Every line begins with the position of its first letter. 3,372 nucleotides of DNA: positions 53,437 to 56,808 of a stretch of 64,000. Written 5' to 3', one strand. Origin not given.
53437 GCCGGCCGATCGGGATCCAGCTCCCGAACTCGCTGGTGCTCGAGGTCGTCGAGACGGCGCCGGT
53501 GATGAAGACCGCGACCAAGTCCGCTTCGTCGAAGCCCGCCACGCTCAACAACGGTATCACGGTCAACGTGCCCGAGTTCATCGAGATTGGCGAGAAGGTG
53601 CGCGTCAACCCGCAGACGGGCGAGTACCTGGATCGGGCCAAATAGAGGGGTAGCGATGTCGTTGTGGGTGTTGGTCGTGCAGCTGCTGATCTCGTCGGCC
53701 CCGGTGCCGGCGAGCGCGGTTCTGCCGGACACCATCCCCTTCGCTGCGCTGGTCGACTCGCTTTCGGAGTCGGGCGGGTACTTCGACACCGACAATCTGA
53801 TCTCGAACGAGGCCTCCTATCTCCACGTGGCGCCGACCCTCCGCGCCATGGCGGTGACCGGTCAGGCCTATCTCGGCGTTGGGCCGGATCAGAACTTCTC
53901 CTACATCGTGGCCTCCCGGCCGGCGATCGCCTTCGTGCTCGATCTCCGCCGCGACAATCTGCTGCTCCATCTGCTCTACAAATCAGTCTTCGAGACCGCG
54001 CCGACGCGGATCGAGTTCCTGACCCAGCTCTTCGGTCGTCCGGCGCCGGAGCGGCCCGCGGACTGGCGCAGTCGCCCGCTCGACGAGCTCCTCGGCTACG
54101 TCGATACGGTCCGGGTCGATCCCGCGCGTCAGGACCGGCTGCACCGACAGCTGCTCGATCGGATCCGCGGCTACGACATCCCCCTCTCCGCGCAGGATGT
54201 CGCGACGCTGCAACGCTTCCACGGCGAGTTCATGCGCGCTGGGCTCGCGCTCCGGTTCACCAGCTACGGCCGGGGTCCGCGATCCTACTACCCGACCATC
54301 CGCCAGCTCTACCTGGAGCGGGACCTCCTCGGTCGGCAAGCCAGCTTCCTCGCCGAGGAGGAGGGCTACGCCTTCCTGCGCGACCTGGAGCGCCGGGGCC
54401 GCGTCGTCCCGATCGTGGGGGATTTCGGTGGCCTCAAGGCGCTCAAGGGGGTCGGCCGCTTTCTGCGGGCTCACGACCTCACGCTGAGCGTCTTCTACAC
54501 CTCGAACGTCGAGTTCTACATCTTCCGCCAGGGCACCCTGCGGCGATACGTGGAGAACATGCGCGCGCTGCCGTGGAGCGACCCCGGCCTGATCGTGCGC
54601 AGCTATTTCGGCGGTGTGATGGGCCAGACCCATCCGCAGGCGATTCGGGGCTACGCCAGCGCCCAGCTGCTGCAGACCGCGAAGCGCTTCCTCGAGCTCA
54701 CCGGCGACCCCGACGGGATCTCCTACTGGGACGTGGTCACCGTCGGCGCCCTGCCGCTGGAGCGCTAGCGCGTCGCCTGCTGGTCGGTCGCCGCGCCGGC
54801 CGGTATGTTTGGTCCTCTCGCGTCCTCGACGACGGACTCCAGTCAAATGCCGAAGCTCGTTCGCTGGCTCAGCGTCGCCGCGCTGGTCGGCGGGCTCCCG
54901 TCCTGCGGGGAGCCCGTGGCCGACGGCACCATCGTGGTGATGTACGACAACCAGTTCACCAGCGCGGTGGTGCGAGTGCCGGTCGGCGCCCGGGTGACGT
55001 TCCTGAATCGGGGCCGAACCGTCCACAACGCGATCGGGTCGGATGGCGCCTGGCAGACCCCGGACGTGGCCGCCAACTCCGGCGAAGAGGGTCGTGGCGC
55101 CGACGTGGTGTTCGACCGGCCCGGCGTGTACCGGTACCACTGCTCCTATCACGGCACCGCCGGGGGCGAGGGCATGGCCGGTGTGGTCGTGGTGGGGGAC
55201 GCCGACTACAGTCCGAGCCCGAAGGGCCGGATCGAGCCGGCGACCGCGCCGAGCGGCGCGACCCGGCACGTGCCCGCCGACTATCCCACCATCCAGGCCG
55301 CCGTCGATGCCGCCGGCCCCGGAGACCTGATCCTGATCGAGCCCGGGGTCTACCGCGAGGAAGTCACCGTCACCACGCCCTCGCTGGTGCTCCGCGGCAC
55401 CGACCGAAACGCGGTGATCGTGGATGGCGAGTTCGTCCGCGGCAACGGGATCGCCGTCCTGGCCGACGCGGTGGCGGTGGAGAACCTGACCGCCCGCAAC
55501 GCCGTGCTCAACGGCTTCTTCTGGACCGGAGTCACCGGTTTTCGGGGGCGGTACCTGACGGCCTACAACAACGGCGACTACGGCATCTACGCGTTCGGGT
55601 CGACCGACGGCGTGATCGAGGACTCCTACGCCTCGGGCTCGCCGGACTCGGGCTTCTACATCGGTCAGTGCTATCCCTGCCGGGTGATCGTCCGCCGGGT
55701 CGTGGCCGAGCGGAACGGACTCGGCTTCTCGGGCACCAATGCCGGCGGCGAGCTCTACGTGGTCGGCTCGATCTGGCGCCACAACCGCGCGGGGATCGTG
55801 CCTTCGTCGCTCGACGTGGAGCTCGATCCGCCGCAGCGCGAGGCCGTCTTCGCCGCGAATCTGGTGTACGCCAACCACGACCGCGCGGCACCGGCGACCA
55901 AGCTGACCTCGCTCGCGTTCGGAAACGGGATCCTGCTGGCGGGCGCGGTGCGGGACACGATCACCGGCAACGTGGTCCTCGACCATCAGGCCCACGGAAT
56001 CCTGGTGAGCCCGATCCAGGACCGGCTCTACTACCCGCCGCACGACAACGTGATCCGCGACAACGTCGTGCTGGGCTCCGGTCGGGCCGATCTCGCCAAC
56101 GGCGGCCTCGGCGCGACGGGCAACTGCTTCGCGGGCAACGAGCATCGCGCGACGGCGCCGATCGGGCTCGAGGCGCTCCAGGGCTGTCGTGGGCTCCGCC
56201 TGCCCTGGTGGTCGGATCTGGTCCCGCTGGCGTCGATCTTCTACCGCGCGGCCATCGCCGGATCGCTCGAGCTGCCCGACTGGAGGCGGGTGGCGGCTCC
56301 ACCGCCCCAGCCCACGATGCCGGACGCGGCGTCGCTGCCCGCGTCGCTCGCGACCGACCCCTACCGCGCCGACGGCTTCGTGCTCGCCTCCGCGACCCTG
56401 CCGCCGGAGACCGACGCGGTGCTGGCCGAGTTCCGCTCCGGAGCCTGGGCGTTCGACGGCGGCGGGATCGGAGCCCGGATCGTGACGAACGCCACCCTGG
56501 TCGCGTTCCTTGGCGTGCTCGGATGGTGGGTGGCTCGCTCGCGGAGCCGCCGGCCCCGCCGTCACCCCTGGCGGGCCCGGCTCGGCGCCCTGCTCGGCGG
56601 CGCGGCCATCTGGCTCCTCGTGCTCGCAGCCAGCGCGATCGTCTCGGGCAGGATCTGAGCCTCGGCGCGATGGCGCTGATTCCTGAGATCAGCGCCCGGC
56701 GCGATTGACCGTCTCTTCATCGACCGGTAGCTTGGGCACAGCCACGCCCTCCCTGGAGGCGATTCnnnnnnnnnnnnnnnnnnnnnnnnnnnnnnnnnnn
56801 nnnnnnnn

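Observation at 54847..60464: Unusual periplasmic copper/haem gene cluster: two cupredoxin-NosD-like beta-helix lipoproteins, two PLDc_N mini-proteins, a NirK-like protein and a cytochrome c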

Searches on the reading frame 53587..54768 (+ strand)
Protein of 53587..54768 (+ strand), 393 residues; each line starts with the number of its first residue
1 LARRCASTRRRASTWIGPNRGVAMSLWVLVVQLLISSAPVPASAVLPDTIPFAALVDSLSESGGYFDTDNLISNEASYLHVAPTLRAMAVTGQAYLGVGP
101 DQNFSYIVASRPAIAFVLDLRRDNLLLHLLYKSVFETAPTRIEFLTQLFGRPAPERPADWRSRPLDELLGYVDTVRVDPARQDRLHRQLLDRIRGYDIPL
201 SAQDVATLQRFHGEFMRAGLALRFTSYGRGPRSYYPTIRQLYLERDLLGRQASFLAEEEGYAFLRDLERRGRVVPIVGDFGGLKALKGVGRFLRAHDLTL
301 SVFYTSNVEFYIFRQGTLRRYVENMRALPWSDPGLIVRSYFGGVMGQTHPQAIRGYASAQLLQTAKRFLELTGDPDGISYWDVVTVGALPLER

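Call 3: search_protein_families(library=pfam, proteins=[window:53587-54768:+], max_evalue=0.01)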
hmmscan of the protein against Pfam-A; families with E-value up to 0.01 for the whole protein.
window:53587-54768:+ (393 aa): 1 family
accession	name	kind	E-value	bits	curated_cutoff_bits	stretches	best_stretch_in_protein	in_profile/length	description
PF25046.1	DUF7790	-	1e-30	107.5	23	2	248-350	125-222/272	Domain of unknown function (DUF7790)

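Call 4: search_protein_families(library=ncbifam, proteins=[window:53587-54768:+], max_evalue=0.01)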
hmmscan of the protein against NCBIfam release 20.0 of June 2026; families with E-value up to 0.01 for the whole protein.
window:53587-54768:+ (393 aa): 1 family
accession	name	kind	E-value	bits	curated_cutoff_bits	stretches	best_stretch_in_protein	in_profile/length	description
NF047518.1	LIC_10091_fam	equivalog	2.1e-13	50.1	350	1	252-339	171-255/325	LIC_10091 family lipoprotein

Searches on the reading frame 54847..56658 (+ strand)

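Call 3: search_protein_families(library=pfam, proteins=[window:54847-56658:+], max_evalue=0.01)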
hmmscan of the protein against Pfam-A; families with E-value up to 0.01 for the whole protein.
window:54847-56658:+ (603 aa): 3 families
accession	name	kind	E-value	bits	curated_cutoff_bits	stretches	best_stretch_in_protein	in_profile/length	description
PF13229.12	Beta_helix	-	2.5e-09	37.4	25.9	1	197-317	21-142/158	Right handed beta helix region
PF00127.26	Copper-bind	-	2.9e-05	24.8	21.2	1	36-116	13-98/99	Copper binding proteins, plastocyanin/azurin family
PF05048.19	NosD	-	5e-05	23.3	23.6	0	359-409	82-124/212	Periplasmic copper-binding protein (NosD)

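Call 4: search_protein_families(library=ncbifam, proteins=[window:54847-56658:+], max_evalue=0.01)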
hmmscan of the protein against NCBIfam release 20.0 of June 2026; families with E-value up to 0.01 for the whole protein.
window:54847-56658:+ (603 aa): 8 families
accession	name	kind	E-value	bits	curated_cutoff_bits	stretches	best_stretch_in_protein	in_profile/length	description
TIGR03805.1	beta_helix_1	subfamily_domain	9.8e-25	87.3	141.5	1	149-391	1-253/314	parallel beta-helix domain-containing protein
TIGR04247.1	NosD_copper_fam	subfamily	4.5e-10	38.7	300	1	149-219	1-67/377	nitrous oxide reductase family maturation protein NosD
TIGR03102.1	halo_cynanin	subfamily_domain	1.4e-05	25.2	93.8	1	36-116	38-114/115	halocyanin domain-containing protein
TIGR03804.1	para_beta_helix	repeat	2.9e-05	23.6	19.45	0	238-265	16-42/44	parallel beta-helix repeat protein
TIGR02375.1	pseudoazurin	equivalog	7.1e-05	22.5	109.85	1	37-120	12-90/116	pseudoazurin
TIGR02657.1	amicyanin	equivalog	0.00025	21.4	110.2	1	36-104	7-75/83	amicyanin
NF041896.1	pecestase_PemA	equivalog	0.0033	16.3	700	1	144-194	40-93/365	pectinesterase PemA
TIGR02656.1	cyanin_plasto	equivalog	0.0068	16.8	87.85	0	36-116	13-98/99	plastocyanin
